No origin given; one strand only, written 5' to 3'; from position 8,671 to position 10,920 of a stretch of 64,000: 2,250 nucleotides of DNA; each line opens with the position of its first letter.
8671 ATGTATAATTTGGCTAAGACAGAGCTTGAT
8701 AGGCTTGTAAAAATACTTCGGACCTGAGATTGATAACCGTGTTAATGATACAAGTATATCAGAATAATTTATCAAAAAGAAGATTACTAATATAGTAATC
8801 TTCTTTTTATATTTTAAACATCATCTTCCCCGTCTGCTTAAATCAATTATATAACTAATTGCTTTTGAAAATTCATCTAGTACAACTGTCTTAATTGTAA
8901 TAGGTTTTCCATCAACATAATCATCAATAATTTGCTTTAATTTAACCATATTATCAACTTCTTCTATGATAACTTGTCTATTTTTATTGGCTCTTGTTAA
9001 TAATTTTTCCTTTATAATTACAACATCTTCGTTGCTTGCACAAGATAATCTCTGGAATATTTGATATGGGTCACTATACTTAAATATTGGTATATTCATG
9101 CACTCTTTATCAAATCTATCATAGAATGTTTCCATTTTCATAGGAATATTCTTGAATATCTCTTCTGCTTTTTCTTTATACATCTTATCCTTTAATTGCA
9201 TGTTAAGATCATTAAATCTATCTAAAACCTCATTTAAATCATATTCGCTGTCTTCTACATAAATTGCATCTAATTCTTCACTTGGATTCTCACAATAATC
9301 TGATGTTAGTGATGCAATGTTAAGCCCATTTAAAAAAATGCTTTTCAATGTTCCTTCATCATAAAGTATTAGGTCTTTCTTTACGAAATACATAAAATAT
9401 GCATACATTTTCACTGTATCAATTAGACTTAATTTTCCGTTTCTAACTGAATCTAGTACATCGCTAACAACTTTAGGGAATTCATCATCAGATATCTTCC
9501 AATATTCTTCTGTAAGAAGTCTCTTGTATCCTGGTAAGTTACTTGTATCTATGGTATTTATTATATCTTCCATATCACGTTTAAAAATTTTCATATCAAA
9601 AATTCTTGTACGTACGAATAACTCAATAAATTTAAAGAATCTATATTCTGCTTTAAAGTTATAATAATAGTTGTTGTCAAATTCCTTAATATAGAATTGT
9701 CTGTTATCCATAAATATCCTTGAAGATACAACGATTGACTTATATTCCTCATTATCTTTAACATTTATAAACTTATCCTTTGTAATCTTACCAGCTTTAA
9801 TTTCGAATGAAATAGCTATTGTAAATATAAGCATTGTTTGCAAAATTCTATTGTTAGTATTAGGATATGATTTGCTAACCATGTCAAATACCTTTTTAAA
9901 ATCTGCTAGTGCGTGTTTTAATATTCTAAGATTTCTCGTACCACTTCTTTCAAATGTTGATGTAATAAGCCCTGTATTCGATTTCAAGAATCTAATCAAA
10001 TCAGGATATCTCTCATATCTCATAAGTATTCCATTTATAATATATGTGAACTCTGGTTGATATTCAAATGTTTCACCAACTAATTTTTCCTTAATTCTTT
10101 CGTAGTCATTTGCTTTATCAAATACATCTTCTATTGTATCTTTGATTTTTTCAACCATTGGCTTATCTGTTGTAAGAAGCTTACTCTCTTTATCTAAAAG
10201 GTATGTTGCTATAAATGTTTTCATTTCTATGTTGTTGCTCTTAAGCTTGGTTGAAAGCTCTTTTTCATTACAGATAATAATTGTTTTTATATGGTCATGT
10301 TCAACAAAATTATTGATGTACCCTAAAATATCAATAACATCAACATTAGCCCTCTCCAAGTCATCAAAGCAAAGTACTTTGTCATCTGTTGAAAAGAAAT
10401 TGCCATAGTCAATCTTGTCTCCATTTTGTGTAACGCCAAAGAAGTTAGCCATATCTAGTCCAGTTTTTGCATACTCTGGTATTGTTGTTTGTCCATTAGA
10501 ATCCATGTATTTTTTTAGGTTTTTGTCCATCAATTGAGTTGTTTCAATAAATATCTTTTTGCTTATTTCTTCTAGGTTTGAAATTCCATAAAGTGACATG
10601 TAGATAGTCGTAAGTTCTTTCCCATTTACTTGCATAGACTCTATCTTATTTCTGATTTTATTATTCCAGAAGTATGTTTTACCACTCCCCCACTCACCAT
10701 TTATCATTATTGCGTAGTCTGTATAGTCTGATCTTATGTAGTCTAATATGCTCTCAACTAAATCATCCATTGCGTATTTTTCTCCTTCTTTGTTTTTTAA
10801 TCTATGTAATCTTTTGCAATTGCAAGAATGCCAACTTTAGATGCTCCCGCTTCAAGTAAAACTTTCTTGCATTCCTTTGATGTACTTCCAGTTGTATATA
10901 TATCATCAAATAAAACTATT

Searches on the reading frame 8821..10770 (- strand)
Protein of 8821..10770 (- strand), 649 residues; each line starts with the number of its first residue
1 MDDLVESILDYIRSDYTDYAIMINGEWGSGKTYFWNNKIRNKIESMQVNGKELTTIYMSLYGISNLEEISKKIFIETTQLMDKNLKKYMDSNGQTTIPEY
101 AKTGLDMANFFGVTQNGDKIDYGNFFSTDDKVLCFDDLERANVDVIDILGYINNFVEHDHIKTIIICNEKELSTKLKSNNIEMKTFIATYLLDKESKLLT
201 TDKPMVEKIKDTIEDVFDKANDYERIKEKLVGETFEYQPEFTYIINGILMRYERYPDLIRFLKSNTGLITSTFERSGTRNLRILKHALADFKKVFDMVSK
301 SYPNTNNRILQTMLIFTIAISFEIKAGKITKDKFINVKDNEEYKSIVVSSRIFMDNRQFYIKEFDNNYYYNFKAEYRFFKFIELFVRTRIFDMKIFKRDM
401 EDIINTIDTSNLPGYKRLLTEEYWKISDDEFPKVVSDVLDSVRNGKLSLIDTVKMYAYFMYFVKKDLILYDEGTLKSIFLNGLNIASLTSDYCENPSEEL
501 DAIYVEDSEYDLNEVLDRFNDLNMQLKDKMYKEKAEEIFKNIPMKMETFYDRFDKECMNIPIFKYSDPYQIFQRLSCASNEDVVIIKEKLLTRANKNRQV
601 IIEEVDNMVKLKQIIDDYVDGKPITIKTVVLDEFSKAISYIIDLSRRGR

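Call 92: search_protein_families(library=pfam, proteins=[window:8821-10770:-], max_evalue=0.001)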
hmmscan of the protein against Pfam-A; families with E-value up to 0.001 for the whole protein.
window:8821-10770:- (649 aa): 1 family
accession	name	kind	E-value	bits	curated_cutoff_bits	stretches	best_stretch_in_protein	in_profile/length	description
PF07693.20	KAP_NTPase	-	4.2e-10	39.8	20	1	5-183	5-206/293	KAP family P-loop domain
